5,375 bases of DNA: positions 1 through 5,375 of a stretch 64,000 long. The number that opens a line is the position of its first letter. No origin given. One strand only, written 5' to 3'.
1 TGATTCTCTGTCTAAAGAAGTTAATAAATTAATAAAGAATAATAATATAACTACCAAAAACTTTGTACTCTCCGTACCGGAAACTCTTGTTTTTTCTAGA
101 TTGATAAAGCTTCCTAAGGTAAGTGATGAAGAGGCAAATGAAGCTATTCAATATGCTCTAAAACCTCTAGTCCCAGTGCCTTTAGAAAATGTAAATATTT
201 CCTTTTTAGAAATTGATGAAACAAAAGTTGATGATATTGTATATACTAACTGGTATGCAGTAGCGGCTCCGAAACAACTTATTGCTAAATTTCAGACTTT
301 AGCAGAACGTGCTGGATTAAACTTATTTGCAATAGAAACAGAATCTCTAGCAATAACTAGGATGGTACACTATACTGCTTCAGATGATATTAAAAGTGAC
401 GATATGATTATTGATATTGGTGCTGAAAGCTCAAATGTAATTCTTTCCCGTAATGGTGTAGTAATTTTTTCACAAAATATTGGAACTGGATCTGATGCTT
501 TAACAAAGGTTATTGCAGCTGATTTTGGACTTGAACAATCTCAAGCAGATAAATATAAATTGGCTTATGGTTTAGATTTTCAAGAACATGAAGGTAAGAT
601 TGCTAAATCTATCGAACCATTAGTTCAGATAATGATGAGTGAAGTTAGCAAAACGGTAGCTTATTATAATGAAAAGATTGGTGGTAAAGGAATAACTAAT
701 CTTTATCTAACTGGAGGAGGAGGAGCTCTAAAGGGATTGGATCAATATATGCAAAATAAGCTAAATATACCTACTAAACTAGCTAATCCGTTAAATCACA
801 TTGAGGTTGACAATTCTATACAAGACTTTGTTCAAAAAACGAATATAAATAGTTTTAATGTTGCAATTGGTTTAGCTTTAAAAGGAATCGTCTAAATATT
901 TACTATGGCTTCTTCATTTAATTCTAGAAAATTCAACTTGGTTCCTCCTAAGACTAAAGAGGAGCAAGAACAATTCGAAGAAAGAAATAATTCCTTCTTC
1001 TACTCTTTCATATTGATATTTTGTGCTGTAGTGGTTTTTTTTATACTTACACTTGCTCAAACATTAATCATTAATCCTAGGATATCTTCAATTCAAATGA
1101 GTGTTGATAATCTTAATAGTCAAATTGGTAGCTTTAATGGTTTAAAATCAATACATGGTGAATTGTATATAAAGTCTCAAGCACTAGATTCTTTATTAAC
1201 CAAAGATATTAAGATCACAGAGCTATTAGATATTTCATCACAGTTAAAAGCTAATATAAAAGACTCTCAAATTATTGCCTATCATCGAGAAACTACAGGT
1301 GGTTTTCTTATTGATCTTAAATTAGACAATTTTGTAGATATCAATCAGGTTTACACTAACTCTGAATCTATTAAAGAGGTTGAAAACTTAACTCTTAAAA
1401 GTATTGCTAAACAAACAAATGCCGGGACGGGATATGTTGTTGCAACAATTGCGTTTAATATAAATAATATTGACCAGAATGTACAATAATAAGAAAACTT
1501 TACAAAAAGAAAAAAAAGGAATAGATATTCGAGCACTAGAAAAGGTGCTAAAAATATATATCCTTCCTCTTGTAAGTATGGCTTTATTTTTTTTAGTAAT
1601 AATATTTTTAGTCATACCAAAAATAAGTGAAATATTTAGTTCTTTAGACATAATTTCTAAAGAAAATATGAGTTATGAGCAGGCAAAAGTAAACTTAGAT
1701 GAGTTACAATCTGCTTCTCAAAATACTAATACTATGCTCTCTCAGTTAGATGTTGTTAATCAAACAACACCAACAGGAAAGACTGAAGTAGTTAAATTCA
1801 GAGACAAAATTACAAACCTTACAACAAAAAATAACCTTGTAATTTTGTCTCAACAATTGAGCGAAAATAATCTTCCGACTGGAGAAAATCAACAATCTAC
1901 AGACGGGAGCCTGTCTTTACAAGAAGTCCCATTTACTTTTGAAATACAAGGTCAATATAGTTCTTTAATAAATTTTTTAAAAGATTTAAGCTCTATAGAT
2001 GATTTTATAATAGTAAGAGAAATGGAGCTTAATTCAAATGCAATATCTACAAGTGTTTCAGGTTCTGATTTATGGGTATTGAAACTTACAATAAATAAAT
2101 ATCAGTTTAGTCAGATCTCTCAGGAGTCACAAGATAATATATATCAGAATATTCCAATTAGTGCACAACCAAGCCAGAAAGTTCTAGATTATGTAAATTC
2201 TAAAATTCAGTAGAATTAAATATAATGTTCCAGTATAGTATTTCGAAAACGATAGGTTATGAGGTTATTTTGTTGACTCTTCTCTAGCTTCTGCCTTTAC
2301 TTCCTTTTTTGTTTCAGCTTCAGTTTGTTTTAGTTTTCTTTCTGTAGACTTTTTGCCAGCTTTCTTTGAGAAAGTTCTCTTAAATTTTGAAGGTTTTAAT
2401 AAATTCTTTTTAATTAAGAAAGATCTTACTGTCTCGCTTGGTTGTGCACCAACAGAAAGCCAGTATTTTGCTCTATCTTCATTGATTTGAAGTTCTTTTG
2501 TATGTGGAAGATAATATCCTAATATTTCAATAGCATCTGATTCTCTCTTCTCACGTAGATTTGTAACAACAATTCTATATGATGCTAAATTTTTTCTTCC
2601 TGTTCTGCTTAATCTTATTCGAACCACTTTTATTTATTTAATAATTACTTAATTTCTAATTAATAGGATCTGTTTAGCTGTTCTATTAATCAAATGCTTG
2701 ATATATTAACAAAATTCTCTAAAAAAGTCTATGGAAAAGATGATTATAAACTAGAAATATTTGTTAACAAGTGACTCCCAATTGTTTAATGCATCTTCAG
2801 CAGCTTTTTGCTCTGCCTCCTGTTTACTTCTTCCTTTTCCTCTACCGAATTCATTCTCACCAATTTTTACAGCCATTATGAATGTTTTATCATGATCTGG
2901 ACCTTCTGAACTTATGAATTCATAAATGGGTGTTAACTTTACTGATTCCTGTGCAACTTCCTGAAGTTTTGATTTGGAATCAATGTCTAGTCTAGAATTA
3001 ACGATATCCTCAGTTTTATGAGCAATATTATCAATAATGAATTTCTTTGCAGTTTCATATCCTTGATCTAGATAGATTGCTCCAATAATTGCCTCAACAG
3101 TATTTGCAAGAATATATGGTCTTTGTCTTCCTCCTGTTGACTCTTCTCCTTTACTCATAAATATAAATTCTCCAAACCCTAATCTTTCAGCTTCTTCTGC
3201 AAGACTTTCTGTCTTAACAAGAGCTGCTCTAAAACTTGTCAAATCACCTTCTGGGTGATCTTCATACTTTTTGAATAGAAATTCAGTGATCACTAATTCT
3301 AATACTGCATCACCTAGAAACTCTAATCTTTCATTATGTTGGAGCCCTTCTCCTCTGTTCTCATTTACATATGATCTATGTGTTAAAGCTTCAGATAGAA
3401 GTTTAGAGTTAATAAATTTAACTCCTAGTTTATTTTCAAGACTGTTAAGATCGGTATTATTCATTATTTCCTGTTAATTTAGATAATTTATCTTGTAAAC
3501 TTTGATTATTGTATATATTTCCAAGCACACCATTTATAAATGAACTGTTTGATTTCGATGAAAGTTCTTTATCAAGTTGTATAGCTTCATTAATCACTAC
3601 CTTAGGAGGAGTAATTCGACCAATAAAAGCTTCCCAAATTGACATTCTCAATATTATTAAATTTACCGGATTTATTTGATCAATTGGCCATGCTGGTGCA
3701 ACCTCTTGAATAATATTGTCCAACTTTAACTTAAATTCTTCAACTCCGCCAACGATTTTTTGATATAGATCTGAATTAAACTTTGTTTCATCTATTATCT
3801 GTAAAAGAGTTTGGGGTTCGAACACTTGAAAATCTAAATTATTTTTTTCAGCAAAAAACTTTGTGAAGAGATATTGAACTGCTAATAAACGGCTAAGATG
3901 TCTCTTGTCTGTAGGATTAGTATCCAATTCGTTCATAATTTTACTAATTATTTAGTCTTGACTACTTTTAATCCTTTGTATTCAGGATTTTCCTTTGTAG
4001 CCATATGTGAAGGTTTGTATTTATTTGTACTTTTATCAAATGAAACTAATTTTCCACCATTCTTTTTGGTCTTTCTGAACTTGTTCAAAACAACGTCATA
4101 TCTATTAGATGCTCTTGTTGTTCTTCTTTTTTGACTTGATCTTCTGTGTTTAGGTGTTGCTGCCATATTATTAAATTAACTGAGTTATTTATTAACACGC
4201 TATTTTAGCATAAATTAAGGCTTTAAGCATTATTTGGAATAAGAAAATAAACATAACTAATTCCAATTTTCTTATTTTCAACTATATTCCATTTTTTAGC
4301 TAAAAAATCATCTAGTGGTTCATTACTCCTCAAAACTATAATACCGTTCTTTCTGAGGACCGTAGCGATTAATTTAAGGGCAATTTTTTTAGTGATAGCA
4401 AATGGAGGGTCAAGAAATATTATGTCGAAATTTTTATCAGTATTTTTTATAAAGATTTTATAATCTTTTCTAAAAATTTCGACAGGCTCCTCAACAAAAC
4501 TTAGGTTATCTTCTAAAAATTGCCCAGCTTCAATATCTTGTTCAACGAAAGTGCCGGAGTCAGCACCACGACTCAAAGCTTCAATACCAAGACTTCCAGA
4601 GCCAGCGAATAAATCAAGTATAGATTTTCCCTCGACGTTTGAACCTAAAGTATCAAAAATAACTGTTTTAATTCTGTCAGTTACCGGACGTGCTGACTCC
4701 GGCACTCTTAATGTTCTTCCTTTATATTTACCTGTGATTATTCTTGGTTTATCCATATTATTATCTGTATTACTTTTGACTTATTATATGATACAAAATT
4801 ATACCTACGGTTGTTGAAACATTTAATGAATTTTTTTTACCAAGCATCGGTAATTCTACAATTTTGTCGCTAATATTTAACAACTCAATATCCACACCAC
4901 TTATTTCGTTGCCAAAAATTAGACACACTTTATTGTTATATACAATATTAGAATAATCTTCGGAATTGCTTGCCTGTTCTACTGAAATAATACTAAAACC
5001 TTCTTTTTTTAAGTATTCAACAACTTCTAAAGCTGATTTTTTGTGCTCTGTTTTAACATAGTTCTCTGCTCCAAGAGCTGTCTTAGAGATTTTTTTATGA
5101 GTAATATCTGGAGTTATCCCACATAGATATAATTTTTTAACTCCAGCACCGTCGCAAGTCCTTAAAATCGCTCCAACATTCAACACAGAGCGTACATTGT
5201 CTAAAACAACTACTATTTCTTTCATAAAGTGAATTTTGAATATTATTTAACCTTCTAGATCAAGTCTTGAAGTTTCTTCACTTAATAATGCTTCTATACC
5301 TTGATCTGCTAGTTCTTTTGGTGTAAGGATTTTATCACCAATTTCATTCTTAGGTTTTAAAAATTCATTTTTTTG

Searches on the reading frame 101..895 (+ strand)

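Call 12: search_protein_families(library=pfam, proteins=[window:101-895:+], max_evalue=0.001)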
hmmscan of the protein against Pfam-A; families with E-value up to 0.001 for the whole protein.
window:101-895:+ (264 aa): 4 families
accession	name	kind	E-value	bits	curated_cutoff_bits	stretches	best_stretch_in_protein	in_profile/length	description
PF11104.14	PilM_2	-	1e-32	113.9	27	1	6-262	84-339/340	Type IV pilus assembly protein PilM;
PF14450.12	FtsA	-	6.2e-13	49.7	31.8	1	103-233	2-114/127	Cell division protein FtsA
PF06723.19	MreB_Mbl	-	7.3e-08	32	27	1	166-229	241-305/327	MreB/Mbl protein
PF25216.1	Volactin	-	1.2e-07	32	35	1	104-222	171-292/321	Volactin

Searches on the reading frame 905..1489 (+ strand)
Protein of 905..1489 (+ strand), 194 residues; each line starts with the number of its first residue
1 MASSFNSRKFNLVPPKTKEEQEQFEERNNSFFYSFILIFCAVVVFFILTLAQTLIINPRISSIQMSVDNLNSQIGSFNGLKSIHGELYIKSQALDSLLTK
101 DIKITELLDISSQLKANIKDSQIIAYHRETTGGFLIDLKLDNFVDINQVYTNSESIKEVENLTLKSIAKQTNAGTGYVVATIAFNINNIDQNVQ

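Call 12: search_protein_families(library=pfam, proteins=[window:905-1489:+], max_evalue=0.001)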
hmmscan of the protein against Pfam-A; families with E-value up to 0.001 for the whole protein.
window:905-1489:+ (194 aa): 1 family
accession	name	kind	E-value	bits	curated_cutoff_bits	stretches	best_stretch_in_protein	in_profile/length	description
PF06143.16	Baculo_11_kDa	-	5.7e-07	29.5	28.4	1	22-57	23-58/84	Baculovirus 11 kDa family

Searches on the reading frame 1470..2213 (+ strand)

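Call 12: search_protein_families(library=pfam, proteins=[window:1470-2213:+], max_evalue=0.001)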
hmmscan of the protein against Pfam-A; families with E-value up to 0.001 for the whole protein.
window:1470-2213:+ (247 aa): 1 family
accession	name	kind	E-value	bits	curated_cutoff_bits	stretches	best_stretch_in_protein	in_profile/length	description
PF04350.18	PilO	-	0.00018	22.1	22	1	68-214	14-144/145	Pilus assembly protein, PilO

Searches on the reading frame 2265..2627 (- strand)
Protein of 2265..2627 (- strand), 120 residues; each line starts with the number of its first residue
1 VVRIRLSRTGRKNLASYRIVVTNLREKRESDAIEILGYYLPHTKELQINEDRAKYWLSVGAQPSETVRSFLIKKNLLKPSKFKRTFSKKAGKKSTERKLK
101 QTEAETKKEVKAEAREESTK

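Call 12: search_protein_families(library=pfam, proteins=[window:2265-2627:-], max_evalue=0.001)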
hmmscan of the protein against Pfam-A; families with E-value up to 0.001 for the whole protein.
window:2265-2627:- (120 aa): 1 family
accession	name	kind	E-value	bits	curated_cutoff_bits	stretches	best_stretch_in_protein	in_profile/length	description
PF00886.24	Ribosomal_S16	-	2.4e-20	72.7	27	1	8-64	1-62/62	Ribosomal protein S16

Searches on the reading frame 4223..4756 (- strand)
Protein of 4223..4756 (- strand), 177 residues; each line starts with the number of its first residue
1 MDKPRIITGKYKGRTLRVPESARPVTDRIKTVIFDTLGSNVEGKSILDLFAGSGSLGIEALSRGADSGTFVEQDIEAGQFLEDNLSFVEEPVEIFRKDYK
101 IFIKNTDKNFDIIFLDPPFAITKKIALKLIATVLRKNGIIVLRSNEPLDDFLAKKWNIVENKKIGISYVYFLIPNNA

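Call 12: search_protein_families(library=pfam, proteins=[window:4223-4756:-], max_evalue=0.001)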
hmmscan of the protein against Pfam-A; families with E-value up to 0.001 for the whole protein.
window:4223-4756:- (177 aa): 4 families
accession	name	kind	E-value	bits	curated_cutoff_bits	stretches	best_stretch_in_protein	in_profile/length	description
PF03602.21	Cons_hypoth95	-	2.1e-42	145.3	24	1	5-171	2-180/182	Conserved hypothetical protein 95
PF05175.20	MTS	-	1.1e-08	35.3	23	1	32-147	22-145/170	Methyltransferase small domain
PF13847.12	Methyltransf_31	-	3.8e-05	23.8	27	1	42-152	3-119/145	Methyltransferase domain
PF02086.21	MethyltransfD12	-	0.00011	22.5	22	0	88-124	155-190/253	D12 class N6 adenine-specific DNA methyltransferase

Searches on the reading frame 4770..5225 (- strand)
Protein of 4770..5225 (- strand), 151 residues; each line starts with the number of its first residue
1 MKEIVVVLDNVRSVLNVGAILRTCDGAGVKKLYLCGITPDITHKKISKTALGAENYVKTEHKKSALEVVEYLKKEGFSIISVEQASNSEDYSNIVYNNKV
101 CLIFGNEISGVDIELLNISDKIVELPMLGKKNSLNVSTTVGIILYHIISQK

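Call 12: search_protein_families(library=pfam, proteins=[window:4770-5225:-], max_evalue=0.001)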
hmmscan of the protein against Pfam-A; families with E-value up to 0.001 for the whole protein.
window:4770-5225:- (151 aa): 1 family
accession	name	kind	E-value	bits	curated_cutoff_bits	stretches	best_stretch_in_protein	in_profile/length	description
PF00588.24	SpoU_methylase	-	3.4e-36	124.9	29.7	1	4-145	2-142/142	SpoU rRNA Methylase family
